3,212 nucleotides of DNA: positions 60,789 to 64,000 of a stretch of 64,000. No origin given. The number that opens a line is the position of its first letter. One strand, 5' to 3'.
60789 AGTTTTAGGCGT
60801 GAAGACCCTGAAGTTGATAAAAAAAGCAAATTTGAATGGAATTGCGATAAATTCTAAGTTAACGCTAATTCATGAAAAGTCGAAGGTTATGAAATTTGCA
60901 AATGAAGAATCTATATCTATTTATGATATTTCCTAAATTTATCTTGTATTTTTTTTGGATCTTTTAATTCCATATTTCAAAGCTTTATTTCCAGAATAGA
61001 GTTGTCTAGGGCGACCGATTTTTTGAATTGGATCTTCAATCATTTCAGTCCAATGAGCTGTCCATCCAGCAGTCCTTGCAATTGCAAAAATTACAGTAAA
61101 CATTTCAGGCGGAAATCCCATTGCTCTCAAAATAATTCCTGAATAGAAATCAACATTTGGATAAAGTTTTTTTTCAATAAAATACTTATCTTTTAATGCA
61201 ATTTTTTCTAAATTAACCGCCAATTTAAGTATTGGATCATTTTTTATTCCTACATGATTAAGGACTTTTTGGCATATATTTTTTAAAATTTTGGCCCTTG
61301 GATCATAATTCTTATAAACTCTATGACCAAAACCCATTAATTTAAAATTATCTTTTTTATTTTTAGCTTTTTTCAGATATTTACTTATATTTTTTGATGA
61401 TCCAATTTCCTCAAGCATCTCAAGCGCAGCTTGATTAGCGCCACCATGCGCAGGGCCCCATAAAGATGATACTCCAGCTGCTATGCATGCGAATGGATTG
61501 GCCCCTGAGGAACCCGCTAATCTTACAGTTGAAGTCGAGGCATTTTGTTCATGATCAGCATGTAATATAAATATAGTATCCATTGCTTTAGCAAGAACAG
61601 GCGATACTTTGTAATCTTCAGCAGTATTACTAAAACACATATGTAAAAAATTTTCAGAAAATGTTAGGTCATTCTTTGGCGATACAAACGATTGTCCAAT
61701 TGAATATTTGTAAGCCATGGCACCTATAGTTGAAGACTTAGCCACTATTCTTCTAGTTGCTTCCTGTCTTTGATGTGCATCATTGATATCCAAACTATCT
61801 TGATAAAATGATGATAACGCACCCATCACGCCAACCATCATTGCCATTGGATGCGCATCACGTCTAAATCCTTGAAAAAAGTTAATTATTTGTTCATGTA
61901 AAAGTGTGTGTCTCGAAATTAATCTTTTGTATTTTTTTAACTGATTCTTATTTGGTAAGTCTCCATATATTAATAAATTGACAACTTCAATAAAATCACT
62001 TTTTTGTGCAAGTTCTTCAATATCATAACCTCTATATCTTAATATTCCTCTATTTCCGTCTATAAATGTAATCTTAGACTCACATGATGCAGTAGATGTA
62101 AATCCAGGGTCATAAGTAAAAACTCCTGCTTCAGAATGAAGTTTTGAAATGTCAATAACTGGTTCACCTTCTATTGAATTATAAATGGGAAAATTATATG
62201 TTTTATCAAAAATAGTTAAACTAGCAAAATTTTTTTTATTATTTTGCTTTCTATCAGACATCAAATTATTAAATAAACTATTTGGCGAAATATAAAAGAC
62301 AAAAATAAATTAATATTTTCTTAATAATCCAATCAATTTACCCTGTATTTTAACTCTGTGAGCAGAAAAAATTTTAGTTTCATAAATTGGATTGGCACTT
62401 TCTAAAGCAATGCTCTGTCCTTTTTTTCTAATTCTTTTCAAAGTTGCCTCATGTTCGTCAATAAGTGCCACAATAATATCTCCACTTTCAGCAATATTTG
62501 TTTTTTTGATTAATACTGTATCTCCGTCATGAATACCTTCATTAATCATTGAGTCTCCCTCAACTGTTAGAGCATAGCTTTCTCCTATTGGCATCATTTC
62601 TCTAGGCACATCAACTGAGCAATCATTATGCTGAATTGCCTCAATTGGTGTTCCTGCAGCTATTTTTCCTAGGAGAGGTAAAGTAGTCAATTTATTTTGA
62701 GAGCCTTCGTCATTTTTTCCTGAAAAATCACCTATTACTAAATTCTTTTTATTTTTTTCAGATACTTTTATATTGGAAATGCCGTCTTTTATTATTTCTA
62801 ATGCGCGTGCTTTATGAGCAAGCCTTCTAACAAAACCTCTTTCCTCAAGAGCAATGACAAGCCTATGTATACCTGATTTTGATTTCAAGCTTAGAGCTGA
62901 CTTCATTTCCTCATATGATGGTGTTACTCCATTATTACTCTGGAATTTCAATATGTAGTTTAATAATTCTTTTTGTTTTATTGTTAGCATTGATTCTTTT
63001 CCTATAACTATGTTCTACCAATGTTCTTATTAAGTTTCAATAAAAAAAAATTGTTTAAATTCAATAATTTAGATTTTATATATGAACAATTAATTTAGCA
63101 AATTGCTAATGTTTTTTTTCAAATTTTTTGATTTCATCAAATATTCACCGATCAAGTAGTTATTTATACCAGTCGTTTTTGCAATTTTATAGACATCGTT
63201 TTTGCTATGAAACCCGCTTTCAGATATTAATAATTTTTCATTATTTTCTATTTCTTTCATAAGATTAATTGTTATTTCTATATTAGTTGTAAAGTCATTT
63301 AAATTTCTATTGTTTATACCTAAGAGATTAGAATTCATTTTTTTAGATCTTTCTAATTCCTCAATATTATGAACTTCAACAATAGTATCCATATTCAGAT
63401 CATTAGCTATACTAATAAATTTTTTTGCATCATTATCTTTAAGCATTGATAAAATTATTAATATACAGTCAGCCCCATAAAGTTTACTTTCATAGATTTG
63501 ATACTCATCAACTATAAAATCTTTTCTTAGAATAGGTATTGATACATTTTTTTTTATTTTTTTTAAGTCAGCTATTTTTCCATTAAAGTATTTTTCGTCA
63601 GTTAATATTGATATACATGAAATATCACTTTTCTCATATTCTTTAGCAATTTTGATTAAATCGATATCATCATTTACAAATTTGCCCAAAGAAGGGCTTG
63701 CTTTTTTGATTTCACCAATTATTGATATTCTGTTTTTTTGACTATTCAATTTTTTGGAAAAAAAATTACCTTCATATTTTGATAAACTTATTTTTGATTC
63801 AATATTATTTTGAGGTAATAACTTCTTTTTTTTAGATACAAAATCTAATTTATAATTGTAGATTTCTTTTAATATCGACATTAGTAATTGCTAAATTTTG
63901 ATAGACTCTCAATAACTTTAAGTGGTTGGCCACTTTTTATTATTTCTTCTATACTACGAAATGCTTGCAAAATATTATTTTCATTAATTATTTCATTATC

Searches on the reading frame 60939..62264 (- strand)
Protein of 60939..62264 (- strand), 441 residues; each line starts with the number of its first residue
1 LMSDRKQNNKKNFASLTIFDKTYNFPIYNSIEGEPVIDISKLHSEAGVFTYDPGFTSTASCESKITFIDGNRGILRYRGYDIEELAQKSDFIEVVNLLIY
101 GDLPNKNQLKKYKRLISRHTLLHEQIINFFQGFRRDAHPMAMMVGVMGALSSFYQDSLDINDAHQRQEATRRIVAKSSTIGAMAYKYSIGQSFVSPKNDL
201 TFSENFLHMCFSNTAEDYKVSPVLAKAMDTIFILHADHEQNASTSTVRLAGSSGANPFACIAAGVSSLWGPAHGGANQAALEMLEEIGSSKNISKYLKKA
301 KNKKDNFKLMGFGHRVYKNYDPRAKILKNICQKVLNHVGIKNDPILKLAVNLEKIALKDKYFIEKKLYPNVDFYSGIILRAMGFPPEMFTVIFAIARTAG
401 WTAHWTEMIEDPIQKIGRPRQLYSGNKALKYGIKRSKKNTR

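Call 60: search_protein_families(library=pfam, proteins=[window:60939-62264:-], max_evalue=0.00001)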
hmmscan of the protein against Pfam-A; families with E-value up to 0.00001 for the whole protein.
window:60939-62264:- (441 aa): 1 family
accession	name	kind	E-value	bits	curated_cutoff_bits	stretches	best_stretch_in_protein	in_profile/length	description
PF00285.26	Citrate_synt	-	1.8e-142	475.1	27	1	54-420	1-357/357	Citrate synthase, C-terminal domain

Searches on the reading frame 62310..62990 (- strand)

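Call 60: search_protein_families(library=pfam, proteins=[window:62310-62990:-], max_evalue=0.00001)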
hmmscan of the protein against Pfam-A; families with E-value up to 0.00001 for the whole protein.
window:62310-62990:- (226 aa): 2 families
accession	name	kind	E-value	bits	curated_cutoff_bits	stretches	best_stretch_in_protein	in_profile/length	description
PF00717.28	Peptidase_S24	-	4.8e-31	107.3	23.3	1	105-220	1-116/116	Peptidase S24-like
PF01726.22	LexA_DNA_bind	-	2.1e-12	47.1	23.7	1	2-63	4-65/65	LexA DNA binding domain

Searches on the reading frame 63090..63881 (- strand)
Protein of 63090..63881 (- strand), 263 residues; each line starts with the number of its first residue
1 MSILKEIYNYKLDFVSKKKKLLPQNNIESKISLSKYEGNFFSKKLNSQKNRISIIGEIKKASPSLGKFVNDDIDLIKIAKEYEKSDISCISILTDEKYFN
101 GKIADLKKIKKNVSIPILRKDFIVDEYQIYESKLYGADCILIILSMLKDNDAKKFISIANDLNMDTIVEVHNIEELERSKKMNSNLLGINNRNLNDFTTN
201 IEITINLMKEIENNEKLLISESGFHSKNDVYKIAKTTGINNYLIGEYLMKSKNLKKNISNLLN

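Call 60: search_protein_families(library=pfam, proteins=[window:63090-63881:-], max_evalue=0.00001)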
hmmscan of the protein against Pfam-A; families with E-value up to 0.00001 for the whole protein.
window:63090-63881:- (263 aa): 1 family
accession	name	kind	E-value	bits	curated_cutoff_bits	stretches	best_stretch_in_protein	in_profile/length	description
PF00218.27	IGPS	-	6.1e-75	252.1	27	1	4-261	1-254/254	Indole-3-glycerol phosphate synthase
